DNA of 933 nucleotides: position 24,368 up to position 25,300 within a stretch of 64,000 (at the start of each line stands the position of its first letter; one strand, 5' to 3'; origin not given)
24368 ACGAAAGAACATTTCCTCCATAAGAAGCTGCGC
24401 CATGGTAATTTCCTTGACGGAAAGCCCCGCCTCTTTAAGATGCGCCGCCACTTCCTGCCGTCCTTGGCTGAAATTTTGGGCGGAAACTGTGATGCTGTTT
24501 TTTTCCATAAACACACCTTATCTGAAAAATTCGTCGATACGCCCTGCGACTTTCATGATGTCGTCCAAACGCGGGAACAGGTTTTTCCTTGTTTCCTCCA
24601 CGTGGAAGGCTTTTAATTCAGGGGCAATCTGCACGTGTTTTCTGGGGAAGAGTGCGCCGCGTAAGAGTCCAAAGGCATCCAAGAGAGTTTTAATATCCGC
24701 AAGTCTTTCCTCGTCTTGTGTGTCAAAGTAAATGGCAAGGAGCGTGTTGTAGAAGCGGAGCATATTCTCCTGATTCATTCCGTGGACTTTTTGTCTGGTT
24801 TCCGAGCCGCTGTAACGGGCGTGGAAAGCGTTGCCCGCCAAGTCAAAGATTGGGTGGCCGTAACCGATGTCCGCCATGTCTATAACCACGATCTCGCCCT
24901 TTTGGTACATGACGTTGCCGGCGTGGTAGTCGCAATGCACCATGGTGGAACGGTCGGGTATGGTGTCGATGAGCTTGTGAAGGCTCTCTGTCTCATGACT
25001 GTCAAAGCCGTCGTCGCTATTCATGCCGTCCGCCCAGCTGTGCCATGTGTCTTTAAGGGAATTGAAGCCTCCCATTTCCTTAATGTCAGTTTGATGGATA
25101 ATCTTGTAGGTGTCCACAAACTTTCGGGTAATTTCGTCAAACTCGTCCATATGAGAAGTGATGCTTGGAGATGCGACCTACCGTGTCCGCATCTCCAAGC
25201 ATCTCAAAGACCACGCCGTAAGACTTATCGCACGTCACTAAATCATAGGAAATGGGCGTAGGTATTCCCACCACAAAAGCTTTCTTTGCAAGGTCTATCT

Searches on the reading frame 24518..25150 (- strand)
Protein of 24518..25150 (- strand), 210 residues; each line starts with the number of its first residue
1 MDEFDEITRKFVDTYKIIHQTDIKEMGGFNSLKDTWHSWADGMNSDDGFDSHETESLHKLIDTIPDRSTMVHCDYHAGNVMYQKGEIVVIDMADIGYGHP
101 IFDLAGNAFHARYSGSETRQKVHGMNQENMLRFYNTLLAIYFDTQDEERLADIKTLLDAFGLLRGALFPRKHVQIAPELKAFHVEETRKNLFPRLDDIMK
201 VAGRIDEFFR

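Call 11: search_protein_families(library=pfam, proteins=[window:24518-25150:-], max_evalue=0.001)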
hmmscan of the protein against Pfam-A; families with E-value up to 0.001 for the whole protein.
window:24518-25150:- (210 aa): 2 families
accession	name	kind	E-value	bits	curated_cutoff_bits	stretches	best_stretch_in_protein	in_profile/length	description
PF01636.29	APH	-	7.8e-11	42.6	23.2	1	47-108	142-210/239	Phosphotransferase enzyme family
PF01633.27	Choline_kinase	-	0.00045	20.1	29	1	52-140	146-242/300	Choline/ethanolamine kinase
